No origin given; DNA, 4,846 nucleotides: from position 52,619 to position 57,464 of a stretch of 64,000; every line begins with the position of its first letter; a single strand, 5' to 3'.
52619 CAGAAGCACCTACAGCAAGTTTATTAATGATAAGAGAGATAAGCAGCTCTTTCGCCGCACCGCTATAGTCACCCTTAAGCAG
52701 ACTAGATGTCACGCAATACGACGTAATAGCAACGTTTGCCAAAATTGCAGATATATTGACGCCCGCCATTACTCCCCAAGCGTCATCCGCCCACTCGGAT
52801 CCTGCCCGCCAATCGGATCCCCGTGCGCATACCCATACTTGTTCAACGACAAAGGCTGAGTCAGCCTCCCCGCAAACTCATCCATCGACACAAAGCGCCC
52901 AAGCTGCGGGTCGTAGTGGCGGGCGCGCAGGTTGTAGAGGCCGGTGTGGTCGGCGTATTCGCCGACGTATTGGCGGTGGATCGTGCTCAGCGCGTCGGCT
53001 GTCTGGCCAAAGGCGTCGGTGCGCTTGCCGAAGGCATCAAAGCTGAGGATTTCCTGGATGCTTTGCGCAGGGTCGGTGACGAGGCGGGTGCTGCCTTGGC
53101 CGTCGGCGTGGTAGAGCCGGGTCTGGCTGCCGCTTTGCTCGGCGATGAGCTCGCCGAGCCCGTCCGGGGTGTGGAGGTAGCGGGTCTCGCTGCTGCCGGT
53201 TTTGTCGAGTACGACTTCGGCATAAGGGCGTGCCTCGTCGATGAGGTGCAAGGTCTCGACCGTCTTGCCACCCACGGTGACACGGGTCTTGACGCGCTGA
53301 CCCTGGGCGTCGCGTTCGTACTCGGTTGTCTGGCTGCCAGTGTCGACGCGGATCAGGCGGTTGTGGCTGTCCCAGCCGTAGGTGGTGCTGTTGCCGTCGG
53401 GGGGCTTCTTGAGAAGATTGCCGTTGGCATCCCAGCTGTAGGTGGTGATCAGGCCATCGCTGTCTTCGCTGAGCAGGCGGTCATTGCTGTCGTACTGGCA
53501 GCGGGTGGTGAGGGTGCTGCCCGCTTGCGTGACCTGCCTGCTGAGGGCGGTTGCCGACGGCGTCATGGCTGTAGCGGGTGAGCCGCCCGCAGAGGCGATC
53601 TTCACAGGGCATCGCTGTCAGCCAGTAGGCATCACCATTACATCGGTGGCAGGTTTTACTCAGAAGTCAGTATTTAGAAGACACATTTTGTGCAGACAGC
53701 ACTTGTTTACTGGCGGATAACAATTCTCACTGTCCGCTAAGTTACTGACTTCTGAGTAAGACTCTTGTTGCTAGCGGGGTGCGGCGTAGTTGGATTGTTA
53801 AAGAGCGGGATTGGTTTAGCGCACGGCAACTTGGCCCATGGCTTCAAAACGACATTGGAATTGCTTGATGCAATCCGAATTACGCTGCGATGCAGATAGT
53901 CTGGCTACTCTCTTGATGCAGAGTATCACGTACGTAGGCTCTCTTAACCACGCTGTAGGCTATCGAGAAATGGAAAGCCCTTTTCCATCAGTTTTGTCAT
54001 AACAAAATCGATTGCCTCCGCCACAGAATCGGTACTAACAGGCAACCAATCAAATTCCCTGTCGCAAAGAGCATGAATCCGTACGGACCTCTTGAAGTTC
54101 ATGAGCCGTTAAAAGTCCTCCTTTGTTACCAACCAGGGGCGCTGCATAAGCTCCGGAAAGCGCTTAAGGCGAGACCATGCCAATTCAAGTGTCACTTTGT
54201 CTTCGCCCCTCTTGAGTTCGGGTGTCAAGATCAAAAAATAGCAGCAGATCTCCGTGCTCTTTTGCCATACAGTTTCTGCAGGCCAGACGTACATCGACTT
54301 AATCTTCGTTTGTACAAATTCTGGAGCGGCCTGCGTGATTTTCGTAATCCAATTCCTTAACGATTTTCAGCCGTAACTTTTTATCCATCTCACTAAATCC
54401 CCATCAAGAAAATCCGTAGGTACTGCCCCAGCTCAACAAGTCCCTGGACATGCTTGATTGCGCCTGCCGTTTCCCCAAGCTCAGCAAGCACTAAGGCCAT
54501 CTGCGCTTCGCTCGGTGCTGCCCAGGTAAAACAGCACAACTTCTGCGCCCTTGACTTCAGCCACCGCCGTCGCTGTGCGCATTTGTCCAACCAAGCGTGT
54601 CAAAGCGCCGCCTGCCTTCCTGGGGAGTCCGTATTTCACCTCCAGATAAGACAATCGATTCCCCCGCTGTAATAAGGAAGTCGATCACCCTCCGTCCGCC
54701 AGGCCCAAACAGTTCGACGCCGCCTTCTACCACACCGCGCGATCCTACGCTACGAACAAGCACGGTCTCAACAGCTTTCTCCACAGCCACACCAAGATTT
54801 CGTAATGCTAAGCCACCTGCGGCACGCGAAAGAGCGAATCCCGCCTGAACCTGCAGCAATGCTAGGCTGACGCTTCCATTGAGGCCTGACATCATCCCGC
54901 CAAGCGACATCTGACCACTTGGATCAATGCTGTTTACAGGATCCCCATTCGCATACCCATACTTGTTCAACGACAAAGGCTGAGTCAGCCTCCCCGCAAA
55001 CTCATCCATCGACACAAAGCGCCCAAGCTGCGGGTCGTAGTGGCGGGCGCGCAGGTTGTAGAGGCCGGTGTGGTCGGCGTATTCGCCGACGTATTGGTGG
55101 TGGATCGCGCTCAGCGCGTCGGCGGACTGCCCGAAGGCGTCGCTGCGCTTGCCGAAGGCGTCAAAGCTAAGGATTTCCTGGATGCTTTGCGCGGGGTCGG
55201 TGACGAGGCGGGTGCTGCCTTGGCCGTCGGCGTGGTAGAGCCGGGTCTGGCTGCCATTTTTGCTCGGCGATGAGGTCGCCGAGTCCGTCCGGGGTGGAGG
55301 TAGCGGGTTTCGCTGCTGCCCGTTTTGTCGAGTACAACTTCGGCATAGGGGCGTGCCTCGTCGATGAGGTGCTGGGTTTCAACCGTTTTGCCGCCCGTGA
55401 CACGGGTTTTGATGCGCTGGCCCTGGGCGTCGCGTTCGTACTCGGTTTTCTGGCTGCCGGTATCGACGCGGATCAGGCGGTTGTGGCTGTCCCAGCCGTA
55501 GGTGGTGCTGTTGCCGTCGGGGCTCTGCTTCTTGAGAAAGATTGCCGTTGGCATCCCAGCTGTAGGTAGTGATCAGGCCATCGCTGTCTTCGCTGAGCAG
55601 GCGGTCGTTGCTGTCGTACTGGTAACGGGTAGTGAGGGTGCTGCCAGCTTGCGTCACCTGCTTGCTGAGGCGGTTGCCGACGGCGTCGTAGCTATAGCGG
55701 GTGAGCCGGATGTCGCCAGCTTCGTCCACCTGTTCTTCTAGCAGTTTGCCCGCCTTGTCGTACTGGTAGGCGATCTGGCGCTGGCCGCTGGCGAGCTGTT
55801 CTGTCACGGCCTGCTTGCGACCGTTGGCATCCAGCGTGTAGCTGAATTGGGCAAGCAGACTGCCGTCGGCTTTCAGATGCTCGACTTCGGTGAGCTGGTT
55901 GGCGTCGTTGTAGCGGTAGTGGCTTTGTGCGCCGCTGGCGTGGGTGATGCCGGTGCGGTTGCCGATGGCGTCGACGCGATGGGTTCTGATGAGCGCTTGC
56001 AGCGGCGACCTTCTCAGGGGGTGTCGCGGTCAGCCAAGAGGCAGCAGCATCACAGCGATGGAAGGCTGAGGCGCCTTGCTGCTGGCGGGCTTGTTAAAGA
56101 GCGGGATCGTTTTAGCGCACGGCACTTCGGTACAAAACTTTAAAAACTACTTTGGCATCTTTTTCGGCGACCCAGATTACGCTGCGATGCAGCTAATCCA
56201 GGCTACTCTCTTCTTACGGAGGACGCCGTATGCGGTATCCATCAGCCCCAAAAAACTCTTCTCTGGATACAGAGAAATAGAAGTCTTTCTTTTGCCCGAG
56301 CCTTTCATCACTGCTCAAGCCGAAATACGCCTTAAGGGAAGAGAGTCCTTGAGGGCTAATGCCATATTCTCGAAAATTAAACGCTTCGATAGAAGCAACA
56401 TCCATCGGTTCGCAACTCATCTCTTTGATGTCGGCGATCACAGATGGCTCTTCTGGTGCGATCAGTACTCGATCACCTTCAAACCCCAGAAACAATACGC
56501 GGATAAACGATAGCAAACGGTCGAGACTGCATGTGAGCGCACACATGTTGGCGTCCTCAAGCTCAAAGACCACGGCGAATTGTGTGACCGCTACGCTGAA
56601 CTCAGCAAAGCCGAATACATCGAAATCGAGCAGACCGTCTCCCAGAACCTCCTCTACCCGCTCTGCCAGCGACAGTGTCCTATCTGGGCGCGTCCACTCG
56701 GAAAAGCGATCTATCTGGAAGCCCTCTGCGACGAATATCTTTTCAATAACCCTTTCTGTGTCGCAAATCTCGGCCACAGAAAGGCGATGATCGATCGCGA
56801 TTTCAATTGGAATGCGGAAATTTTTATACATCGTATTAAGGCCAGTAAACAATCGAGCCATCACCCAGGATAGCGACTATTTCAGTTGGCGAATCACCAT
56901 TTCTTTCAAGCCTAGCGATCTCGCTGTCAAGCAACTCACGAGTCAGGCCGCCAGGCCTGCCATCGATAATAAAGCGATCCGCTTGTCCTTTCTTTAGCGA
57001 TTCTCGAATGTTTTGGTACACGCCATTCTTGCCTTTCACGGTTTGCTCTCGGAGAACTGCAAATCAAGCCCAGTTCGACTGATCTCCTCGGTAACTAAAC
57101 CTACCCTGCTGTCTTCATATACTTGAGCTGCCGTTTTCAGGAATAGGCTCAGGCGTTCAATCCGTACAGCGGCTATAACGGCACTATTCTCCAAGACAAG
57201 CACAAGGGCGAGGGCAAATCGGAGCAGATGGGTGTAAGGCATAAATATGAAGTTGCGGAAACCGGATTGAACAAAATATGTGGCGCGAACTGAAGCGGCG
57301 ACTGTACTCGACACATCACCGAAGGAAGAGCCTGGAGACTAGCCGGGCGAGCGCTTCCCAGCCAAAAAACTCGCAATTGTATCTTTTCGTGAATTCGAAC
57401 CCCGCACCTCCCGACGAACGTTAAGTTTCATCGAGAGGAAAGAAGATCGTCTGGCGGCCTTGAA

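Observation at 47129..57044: Array of four orphan rhs-core / toxin / immunity cassettes with no full-length rhs, VgrG or PAAR gene in the window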

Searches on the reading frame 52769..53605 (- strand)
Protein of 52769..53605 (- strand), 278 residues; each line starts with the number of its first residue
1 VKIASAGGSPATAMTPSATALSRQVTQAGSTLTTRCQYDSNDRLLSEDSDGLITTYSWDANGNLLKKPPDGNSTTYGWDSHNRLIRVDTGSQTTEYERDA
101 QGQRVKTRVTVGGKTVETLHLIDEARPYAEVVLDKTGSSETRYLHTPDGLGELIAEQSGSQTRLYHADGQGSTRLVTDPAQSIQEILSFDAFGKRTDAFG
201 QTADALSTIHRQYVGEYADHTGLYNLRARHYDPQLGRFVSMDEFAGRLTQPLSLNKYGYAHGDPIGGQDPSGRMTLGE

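Call 8: search_protein_families(library=pfam, proteins=[window:52769-53605:-], max_evalue=0.01)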
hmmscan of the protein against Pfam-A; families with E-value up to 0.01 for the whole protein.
window:52769-53605:- (278 aa): 1 family
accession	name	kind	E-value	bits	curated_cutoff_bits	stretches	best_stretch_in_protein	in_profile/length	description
PF05593.20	RHS_repeat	-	2.5e-15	56.9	22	3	38-65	1-29/38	RHS Repeat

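Call 9: search_protein_families(library=ncbifam, proteins=[window:52769-53605:-], max_evalue=0.01)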
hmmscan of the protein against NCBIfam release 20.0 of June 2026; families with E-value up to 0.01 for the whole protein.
window:52769-53605:- (278 aa): 3 families
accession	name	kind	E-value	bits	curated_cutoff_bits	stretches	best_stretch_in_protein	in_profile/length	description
TIGR03696.1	Rhs_assc_core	domain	3.4e-18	65.9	32.5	1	197-272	2-75/76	RHS repeat-associated core domain-containing protein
TIGR01643.1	YD_repeat_2x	repeat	2.4e-07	31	15.8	0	83-115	6-39/42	YD repeat-containing protein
NF041261.1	RHS_core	equivalog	3.4e-07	28.5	2000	1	32-116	577-663/1261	RHS element core protein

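Call 15: find_related_loci(query=window:52769-53605:-, collection=genome_contigs, flank=10000)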
Query window:52769-53605:- (278 aa) in genome_contigs; peptide patterns used: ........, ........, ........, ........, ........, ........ (x = any residue, [..] = any of these).
130 stretches matched a pattern; 29 encode a relative of the query (tblastn E <= 1e-3); 29 distinct loci.
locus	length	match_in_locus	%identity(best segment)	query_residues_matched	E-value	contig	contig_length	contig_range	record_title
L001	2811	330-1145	44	8-276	3e-65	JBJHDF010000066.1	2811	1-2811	MAG: Marinimicrobium sp. isolate SF2967_J5348.concoct.067 NODE_42479_length_2811_cov_6.821908, whole genome shotgun sequ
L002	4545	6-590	49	82-277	2e-50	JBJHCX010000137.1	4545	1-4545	MAG: Rhodohalobacter sp. isolate SF2967_J5348.maxbin.017_sub NODE_20387_length_4545_cov_6.119737, whole genome shotgun s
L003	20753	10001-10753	38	16-276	2e-37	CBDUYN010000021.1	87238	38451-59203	MAG TPA_asm: uncultured bacterium isolate SRR22302374_binner12_Refined_89 genome assembly, contig: ERZ26661914.68, whole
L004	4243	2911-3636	38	24-271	2e-36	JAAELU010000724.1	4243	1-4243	MAG: bacterium isolate Bpl_13 BplG_CONTIG6448651, whole genome shotgun sequence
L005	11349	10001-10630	38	38-272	7e-33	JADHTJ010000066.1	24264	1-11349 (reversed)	MAG: Anaerolineales bacterium isolate BS150m-G17 BS-150m-C1724, whole genome shotgun sequence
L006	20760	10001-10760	36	8-273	1e-32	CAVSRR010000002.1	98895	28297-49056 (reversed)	MAG: uncultured beta proteobacterium isolate MFD05521.bin.2.84 genome assembly, contig: contig_14258, whole genome shotg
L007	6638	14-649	38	54-272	5e-30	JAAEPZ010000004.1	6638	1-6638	MAG: bacterium isolate Gpa_5 GpaG_CONTIG13900, whole genome shotgun sequence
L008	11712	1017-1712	33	21-277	2e-29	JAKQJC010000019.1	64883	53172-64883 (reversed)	MAG: Chloroflexota bacterium isolate USDV_maxbin.034 k141_1503941, whole genome shotgun sequence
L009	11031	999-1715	35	20-276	7e-29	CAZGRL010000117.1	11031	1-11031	MAG TPA_asm: uncultured Anaerolineaceae bacterium isolate binchicken_co34_481 genome assembly, contig: NODE_10316_length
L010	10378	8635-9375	34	55-278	2e-27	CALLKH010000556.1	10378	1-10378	MAG TPA_asm: uncultured Planctomycetaceae bacterium isolate SRR6227243_bin.100_CONCOCT_v1.1_MAG genome assembly, contig:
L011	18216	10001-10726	33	33-276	1e-24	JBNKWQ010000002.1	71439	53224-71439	MAG: Hahella sp. isolate A1.bin.1.orig k141_1373474, whole genome shotgun sequence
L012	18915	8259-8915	33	47-272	1e-21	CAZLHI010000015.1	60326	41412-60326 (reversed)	MAG TPA_asm: uncultured bacterium isolate SRP239594_co1_170 genome assembly, contig: NODE_45_length_60326_cov_33.740754,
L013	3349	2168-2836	30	54-272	1e-16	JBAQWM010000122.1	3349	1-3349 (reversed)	MAG: Steroidobacteraceae bacterium isolate MFD03290_ilm_asm_bin37 k127_290826, whole genome shotgun sequence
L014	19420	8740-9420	41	38-278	1e-43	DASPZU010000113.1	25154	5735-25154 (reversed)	MAG TPA_asm: Thermoanaerobaculia bacterium isolate SMAG_U11627 k141_2231388, whole genome shotgun sequence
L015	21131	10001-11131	40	16-277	2e-42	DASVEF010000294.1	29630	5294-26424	MAG TPA_asm: Thermoanaerobaculia bacterium isolate SMAG_U2053 k141_1716193, whole genome shotgun sequence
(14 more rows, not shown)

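Call 16: find_homologous_proteins(query=window:52769-53605:-, max_evalue=1e-20)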
Query window:52769-53605:- (278 aa): 19 proteins with E <= 1e-20 among 1831 candidates.
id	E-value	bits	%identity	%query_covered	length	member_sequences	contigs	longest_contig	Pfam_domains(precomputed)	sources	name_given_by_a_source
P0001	9.0e-182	621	100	100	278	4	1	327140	PF05593.20,PF25023.2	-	-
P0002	5.1e-96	339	92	60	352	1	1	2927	PF18451.8,PF25023.2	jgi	jgi:RHS repeat-associated protein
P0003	1.2e-66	243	49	88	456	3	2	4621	PF05593.20,PF25023.2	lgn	-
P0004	1.7e-59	220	71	59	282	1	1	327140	-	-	-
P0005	1.7e-51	193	45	87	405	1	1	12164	PF05593.20,PF25023.2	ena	-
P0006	2.5e-37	147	40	92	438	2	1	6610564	PF05593.20,PF25023.2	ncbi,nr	ncbi:RHS repeat domain-containing protein [Desulfonema ishimotonii]|nr:RHS repeat-associated core do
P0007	6.6e-37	146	40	91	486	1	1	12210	PF05593.20,PF25023.2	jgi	jgi:RHS repeat-associated protein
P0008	8.7e-35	139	38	88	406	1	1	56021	PF05593.20,PF25023.2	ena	-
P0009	2.4e-34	137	39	87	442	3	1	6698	PF05593.20,PF25023.2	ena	-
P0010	6.8e-34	136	40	87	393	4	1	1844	PF05593.20,PF25023.2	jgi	jgi:RHS repeat-associated protein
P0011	3.4e-32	130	37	88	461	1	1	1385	PF05593.20,PF25023.2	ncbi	ncbi:MAG: hypothetical protein D6800_03485, partial [Candidatus Zixiibacteriota bacterium]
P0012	1.3e-29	122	37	87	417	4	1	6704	PF05593.20,PF25023.2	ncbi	-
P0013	4.8e-29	120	35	94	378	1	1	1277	PF05593.20,PF25023.2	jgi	jgi:RHS repeat-associated protein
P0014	7.4e-28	116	36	88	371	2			PF05593.20,PF25023.2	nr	nr:RHS repeat-associated core domain-containing protein [Dolichospermum sp. UHCC 0352]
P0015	2.6e-25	108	38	77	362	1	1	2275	PF25023.2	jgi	jgi:RHS repeat-associated protein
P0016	1.8e-24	105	32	86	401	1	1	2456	PF05593.20,PF25023.2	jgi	jgi:RHS repeat-associated protein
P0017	1.6e-23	102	34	78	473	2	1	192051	PF05593.20,PF25023.2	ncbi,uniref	ncbi:RHS repeat-associated core domain-containing protein [Roseateles asaccharophilus]|uniref:RHS re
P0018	6.7e-23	100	34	78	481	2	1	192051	PF05593.20,PF25023.2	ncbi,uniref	ncbi:RHS repeat domain-containing protein [Roseateles asaccharophilus]|uniref:RHS repeat domain-cont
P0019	1.2e-22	99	34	88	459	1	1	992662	PF05593.20,PF25023.2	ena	-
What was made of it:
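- Database relatives of this core are mostly 350-490 aa long (call 16).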

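Call 18: find_encoding_contigs(protein=P0002, flank=10000)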
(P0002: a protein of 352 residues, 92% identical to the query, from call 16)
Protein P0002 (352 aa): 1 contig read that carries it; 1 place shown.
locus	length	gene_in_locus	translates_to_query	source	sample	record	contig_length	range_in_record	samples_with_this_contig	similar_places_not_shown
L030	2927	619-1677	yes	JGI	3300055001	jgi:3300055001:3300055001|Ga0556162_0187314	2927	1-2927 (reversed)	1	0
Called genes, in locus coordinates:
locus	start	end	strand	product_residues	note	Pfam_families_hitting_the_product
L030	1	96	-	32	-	?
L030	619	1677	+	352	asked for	PF25023:TEN_YD-shell (weak), PF18451:CdiA_C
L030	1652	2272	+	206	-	-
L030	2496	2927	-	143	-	?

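Call 19: find_encoding_contigs(protein=P0001, flank=10000)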
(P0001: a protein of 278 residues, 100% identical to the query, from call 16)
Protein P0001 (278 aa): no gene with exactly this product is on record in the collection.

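Call 33: search_protein_families(library=pfam, proteins=[P0076, L031:9492-9776:+, L031:19569-20009:+], max_evalue=0.001)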
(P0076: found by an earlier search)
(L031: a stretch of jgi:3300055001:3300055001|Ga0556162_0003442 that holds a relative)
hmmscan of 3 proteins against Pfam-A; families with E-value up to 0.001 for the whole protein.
P0076 (3187 aa): 11 families
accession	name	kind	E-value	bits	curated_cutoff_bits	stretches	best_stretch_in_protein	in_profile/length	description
PF05593.20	RHS_repeat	-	1.3e-123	402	22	17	2413-2449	1-37/38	RHS Repeat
PF05345.18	He_PIG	-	4.1e-74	245.5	24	8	773-850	9-96/96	Putative Ig domain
PF17963.7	Big_9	-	1.3e-44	151.5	23.6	5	1312-1393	1-85/89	Bacterial Ig domain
PF24908.1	Ig_SIBA-E_2nd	-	1.4e-28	99.8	27.8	1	1499-1563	5-76/117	Integrin beta-like protein A-E, second Ig-like domain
PF17892.7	Cadherin_5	-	2.1e-13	50.3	26.5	0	876-940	30-96/98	Cadherin-like domain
PF17803.7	Cadherin_4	-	4.6e-08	33.9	25.1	0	1312-1355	11-58/71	Bacterial cadherin-like domain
PF19077.6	Big_13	-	7.8e-06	26.8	27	0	1081-1119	56-96/102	Bacterial Ig-like domain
PF07495.19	Y_Y_Y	-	1.2e-05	25.5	26.6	0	816-850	29-63/65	Y_Y_Y domain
PF15418.12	DUF4625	-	1.9e-05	25.4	27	0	1744-1771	103-130/131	Domain of unknown function (DUF4625)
PF20148.4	DUF6531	-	2.1e-05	25.2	24.1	1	1778-1822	9-51/74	Domain of unknown function (DUF6531)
PF00801.26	PKD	-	0.0002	21.7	23.5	0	1335-1393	19-76/80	PKD domain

L031:9492-9776:+ (94 aa): 0 families

L031:19569-20009:+ (147 aa): 0 families

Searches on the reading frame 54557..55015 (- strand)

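Call 8: search_protein_families(library=pfam, proteins=[window:54557-55015:-], max_evalue=0.01)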
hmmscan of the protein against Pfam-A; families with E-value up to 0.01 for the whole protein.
window:54557-55015:- (152 aa): 0 families

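Call 9: search_protein_families(library=ncbifam, proteins=[window:54557-55015:-], max_evalue=0.01)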
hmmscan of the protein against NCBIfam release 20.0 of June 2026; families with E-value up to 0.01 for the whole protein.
window:54557-55015:- (152 aa): 1 family
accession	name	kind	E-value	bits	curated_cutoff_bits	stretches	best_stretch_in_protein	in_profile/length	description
TIGR03696.1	Rhs_assc_core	domain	0.00016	22.1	32.5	1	12-35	56-76/76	RHS repeat-associated core domain-containing protein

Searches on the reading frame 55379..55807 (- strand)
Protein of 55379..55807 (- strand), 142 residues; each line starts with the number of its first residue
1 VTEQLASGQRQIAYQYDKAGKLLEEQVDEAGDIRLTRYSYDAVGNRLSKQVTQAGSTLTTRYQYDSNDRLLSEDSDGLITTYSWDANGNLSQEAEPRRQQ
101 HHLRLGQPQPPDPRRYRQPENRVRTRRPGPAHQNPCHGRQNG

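Call 9: search_protein_families(library=ncbifam, proteins=[window:55379-55807:-], max_evalue=0.01)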
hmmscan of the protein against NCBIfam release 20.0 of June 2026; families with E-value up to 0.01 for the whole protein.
window:55379-55807:- (142 aa): 3 families
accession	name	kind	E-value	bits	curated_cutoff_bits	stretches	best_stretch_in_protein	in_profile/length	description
TIGR01643.1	YD_repeat_2x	repeat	3.4e-11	43.1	15.8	1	64-99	1-37/42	YD repeat-containing protein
NF041261.1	RHS_core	equivalog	2.8e-05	22.1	2000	1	13-91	642-714/1261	RHS element core protein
NF047446.1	barrel_OmpL47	domain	0.0034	17.8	40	0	7-47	16-59/68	OmpL47-type beta-barrel domain-containing protein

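Call 70: list_cluster_members(proteins=[window:55379-55807:-, window:49748-50095:-, window:56214-56864:-, window:56836-57039:-, window:51930-52139:-, window:47083-47538:-, window:57036-57314:-, window:48928-49776:-, window:48714-48971:-, window:54557-55015:-])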
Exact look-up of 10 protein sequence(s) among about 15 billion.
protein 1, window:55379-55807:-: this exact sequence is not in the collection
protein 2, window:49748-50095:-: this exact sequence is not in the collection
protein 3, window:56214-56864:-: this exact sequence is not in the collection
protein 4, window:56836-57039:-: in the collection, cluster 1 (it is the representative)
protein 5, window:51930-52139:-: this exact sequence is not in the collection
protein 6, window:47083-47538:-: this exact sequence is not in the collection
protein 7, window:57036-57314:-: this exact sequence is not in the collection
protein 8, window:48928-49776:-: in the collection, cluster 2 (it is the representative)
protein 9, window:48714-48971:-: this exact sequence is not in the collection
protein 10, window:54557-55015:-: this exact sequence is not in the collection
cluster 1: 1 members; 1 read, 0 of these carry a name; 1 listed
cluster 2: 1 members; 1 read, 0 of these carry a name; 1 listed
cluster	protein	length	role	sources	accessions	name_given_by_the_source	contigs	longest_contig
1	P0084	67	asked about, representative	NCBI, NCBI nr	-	-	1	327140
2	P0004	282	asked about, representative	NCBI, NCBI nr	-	-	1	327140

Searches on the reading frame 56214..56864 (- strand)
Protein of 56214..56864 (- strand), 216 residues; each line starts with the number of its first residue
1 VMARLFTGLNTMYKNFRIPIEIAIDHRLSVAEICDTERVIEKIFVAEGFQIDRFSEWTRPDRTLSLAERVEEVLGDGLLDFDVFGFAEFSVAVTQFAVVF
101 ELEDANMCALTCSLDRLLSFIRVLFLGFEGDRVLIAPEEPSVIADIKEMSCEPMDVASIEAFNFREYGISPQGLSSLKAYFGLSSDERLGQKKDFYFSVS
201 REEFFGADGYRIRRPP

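Call 8: search_protein_families(library=pfam, proteins=[window:56214-56864:-], max_evalue=0.01)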
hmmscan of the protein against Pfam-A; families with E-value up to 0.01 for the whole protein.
window:56214-56864:- (216 aa): 0 families

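Call 9: search_protein_families(library=ncbifam, proteins=[window:56214-56864:-], max_evalue=0.01)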
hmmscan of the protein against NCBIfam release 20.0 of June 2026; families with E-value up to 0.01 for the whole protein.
window:56214-56864:- (216 aa): 0 families

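Call 12: find_encoding_contigs(protein=window:56214-56864:-, flank=10000, max_places=8)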
Protein window:56214-56864:- (216 aa): no gene with exactly this product is on record in the collection.

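Call 13: find_encoding_contigs(protein=window:56214-56831:-, flank=10000, max_places=8)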
Protein window:56214-56831:- (205 aa): no gene with exactly this product is on record in the collection.

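Call 43: search_protein_families(library=pfam, proteins=[window:56217-56831:-], max_evalue=1)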
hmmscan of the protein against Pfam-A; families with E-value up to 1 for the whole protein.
seq(205 aa): 0 families

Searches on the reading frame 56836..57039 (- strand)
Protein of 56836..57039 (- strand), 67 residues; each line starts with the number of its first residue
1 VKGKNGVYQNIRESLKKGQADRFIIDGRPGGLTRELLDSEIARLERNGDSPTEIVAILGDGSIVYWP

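Call 8: search_protein_families(library=pfam, proteins=[window:56836-57039:-], max_evalue=0.01)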
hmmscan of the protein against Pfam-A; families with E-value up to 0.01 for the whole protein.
window:56836-57039:- (67 aa): 1 family
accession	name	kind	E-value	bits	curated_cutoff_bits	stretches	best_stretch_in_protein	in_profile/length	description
PF18451.7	CdiA_C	-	6.9e-05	23.4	26.6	1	4-63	23-81/81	Contact-dependent growth inhibition CdiA C-terminal domain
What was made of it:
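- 56836..57045 (-): CT-A tail: the last 67 codons. This is the distal end-point of the deletion that removed the main rhs. PF18451 matches (call 8).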

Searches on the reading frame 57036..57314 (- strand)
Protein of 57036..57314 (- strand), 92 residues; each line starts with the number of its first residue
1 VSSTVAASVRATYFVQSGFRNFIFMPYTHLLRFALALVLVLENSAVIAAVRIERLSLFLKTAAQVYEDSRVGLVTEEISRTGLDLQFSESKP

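Call 66: search_protein_families(library=pfam, proteins=[window:57036-57314:-], max_evalue=0.001)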
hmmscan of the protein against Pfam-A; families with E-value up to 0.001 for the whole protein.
window:57036-57314:- (92 aa): 0 families
